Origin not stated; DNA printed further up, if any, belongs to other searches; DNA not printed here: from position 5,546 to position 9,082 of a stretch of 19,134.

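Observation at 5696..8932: RTX/CHRD-motif giant protein with a signal-peptide-like N-terminus and a second TM helix, directly upstream of a PrtD-type T1SS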

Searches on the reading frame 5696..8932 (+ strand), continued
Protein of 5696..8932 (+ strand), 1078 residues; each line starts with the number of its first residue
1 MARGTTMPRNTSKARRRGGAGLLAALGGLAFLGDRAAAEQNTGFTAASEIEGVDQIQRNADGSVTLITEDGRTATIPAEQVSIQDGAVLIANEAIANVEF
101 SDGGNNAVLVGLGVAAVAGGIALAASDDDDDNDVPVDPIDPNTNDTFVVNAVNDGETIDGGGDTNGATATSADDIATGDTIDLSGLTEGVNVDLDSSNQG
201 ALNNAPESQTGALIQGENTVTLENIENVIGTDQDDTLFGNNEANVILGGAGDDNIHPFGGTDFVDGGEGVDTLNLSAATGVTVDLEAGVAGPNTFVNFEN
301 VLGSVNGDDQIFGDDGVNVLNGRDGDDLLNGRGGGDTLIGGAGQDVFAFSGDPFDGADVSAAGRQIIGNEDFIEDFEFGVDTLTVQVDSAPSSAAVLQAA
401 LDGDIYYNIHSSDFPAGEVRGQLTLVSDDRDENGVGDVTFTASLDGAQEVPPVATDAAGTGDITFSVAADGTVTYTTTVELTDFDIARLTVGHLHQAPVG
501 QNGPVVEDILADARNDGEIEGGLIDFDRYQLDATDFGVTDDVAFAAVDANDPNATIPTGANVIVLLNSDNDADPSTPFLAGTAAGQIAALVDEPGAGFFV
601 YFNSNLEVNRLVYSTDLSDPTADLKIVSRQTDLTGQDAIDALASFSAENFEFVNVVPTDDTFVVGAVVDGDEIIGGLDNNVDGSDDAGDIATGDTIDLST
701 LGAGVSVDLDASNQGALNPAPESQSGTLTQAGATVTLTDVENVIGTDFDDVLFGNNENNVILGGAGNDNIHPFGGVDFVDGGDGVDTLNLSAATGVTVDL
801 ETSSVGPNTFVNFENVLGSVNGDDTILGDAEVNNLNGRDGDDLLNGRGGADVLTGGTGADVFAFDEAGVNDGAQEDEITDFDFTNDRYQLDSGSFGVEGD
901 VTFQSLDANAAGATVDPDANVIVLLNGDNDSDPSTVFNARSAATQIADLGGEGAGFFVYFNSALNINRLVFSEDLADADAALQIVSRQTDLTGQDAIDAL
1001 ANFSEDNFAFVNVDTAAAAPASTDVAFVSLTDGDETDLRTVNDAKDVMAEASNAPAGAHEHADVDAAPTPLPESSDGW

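Call 37: find_encoding_contigs(protein=P0036, flank=10000, max_places=1)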
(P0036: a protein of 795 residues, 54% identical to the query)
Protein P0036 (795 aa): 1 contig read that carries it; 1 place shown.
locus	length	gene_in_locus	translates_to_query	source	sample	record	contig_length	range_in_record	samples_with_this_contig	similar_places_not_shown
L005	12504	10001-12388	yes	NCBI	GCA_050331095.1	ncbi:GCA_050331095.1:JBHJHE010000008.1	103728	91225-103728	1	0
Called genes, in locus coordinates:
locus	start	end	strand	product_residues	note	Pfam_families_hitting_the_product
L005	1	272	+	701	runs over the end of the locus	PF02706:Wzz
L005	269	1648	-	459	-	PF01943:Polysacc_synt, PF13440:Polysacc_synt_3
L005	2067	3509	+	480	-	-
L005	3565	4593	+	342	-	PF01073:3Beta_HSD, PF01370:Epimerase, PF02719:Polysacc_synt_2, PF04321:RmlD_sub_bind, PF16363:GDP_Man_Dehyd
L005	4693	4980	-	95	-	-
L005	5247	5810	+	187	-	PF04542:Sigma70_r2, PF08281:Sigma70_r4_2, PF04545:Sigma70_r4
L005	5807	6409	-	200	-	-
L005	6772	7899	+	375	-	PF13372:Alginate_exp (faint)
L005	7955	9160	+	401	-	PF00082:Peptidase_S8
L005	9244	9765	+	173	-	PF04542:Sigma70_r2, PF22029:PhyR_sigma2 (weak), PF08281:Sigma70_r4_2, PF04545:Sigma70_r4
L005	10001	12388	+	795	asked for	PF00353:HemolysinCabind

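Call 38: list_cluster_members(proteins=[P0001, P0005, P0012, P0043])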
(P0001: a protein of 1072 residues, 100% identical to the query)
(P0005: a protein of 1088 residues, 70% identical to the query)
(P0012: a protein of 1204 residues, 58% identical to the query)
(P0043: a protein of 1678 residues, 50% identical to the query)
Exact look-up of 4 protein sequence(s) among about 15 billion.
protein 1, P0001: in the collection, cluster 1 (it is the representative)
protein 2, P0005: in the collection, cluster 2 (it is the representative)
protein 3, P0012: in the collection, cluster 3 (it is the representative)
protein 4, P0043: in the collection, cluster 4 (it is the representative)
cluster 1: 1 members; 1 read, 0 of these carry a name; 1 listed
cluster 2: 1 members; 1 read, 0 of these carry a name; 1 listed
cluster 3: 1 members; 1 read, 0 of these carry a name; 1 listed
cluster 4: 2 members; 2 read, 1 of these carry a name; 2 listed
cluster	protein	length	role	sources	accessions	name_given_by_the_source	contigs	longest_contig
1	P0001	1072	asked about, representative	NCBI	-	-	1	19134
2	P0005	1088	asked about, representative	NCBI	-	-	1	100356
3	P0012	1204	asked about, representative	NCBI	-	-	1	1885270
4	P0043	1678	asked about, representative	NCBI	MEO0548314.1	MAG: calcium-binding protein [Pseudomonadota bacterium]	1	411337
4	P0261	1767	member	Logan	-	-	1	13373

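Call 77: find_encoding_contigs(protein=P0010, flank=8000, max_places=1)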
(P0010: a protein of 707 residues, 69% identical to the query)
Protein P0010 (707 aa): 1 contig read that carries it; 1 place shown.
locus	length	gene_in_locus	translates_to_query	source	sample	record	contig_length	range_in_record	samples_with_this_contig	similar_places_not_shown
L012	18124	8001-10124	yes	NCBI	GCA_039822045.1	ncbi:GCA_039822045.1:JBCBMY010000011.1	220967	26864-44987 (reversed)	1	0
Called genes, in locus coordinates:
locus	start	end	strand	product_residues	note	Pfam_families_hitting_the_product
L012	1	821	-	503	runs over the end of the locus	PF00496:SBP_bac_5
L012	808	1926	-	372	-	PF00005:ABC_tran, PF08352:oligo_HPY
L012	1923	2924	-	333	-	PF00005:ABC_tran, PF13304:AAA_21, PF08352:oligo_HPY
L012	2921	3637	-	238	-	PF00392:GntR, PF07729:FCD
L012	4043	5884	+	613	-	PF00664:ABC_membrane, PF00005:ABC_tran, PF02463:SMC_N (weak)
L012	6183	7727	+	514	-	PF08447:PAS_3, PF00512:HisKA, PF02518:HATPase_c, PF00072:Response_reg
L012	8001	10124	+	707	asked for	PF00353:HemolysinCabind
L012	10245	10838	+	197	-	PF07638:Sigma70_ECF, PF04542:Sigma70_r2, PF08281:Sigma70_r4_2, PF04545:Sigma70_r4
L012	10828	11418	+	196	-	PF13490:zf-HC2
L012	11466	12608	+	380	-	PF00082:Peptidase_S8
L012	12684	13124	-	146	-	PF00190:Cupin_1 (weak), PF02311:AraC_binding, PF07883:Cupin_2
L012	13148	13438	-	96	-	-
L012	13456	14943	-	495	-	PF00070:Pyr_redox (faint), PF00743:FMO-like, PF01266:DAO (faint), PF07992:Pyr_redox_2, PF13450:NAD_binding_8 (weak), PF13738:Pyr_redox_3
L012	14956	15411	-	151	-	PF00190:Cupin_1 (weak), PF07883:Cupin_2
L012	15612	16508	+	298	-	PF14525:AraC_binding_2, PF02311:AraC_binding (weak), PF00165:HTH_AraC, PF12833:HTH_18, PF00165:HTH_AraC (weak)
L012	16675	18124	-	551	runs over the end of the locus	PF01145:Band_7, PF15975:Flot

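Call 78: find_encoding_contigs(protein=P0013, flank=8000, max_places=1)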
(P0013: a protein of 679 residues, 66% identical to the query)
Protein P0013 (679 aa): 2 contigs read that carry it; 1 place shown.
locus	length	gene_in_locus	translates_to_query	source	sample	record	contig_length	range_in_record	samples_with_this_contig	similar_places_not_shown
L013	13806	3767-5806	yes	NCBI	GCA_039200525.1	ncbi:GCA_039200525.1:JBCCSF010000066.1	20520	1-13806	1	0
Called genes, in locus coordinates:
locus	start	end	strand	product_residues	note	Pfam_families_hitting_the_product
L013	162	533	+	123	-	PF05940:NnrS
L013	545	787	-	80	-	PF13545:HTH_Crp_2, PF00325:Crp (faint)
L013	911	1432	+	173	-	PF13938:DUF4213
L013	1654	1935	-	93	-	PF09313:TehB-like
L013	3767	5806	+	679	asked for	PF00353:HemolysinCabind (weak)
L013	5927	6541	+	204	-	PF07638:Sigma70_ECF (faint), PF04542:Sigma70_r2, PF08281:Sigma70_r4_2, PF04545:Sigma70_r4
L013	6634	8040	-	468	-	PF07732:Cu-oxidase_3, PF07731:Cu-oxidase_2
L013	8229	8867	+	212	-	PF10615:DUF2470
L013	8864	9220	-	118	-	-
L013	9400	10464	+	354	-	PF08021:FAD_binding_9, PF04954:SIP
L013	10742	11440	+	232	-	PF00702:Hydrolase, PF13419:HAD_2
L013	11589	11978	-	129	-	PF00293:NUDIX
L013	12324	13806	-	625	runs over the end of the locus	PF02874:ATP-synt_ab_N (weak), PF16886:ATP-synt_ab_Xtn, PF00006:ATP-synt_ab, PF22919:ATP-synt_VA_C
